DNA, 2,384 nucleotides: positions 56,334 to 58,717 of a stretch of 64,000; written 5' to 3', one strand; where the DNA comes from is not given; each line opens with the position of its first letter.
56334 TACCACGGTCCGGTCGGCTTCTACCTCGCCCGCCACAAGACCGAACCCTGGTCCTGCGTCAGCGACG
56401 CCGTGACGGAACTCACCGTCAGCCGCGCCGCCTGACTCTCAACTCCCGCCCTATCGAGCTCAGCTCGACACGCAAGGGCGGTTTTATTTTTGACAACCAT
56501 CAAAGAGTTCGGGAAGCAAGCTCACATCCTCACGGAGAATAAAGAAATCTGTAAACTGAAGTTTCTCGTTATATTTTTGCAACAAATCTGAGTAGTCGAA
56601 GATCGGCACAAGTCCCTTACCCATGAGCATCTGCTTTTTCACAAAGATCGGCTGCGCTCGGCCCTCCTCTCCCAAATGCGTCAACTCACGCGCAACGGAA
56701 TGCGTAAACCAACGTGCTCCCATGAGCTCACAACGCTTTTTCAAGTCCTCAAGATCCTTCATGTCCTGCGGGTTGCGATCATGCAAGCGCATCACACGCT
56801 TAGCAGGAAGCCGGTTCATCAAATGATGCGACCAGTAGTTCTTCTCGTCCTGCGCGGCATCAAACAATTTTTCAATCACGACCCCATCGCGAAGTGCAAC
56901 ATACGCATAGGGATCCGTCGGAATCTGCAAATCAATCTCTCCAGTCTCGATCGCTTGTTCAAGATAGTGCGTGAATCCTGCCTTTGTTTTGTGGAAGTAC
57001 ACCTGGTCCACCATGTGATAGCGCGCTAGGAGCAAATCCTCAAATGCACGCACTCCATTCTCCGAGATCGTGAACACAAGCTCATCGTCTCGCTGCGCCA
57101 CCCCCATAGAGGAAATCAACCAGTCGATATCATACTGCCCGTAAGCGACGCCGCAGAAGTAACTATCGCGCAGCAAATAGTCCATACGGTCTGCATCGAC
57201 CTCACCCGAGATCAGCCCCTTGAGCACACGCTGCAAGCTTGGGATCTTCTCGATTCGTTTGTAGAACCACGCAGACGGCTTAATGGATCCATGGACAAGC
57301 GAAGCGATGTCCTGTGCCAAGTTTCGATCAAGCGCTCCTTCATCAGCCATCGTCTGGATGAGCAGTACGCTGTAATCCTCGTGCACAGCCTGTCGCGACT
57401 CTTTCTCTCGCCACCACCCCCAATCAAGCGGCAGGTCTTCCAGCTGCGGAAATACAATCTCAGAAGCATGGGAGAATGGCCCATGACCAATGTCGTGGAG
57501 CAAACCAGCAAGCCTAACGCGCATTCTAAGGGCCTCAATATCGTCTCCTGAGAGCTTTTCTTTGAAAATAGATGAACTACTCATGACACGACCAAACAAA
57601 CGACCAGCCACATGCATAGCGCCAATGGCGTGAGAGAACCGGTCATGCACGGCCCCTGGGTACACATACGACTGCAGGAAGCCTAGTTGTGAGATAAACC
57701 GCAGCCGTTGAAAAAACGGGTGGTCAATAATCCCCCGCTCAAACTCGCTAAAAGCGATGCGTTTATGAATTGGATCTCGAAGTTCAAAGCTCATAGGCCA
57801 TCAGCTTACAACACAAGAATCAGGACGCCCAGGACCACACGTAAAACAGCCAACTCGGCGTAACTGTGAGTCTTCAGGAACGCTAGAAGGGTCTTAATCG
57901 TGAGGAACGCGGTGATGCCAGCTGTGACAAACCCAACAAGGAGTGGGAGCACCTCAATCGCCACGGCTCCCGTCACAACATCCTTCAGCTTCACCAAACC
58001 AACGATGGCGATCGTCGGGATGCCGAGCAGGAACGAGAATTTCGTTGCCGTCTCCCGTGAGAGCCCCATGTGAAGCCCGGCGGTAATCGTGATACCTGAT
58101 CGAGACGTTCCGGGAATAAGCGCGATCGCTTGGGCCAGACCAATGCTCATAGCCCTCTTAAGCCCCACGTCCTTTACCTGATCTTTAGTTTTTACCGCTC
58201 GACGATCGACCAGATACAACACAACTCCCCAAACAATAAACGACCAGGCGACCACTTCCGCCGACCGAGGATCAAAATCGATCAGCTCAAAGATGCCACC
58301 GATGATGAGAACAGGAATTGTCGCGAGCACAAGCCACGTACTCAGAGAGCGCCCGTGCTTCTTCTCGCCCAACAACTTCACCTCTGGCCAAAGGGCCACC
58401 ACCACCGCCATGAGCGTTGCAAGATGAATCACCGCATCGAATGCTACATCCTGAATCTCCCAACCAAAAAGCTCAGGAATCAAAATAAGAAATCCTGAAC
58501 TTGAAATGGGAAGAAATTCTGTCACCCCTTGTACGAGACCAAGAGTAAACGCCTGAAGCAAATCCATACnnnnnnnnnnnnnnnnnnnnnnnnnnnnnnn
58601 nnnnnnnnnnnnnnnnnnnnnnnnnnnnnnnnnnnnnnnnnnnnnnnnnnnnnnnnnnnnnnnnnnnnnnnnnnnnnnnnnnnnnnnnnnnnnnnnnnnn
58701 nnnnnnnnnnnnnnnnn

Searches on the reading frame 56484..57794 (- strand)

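Call 82: search_protein_families(library=pfam, proteins=[window:56484-57794:-], max_evalue=0.00001)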
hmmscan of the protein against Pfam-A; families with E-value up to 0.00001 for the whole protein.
window:56484-57794:- (436 aa): 2 families
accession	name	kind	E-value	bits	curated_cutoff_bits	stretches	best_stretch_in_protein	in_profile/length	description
PF01966.28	HD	-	9e-07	29.6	22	1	53-190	2-106/116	HD domain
PF19276.4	HD_assoc_2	-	4.4e-06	26.7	23.1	1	222-333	2-106/222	HD associated region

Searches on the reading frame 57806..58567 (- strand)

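Call 82: search_protein_families(library=pfam, proteins=[window:57806-58567:-], max_evalue=0.00001)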
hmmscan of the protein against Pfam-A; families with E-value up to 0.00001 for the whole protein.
window:57806-58567:- (253 aa): 1 family
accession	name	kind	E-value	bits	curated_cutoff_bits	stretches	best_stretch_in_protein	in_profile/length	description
PF02673.24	BacA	-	5.3e-67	226.7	33.4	1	6-249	1-257/257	Bacitracin resistance protein BacA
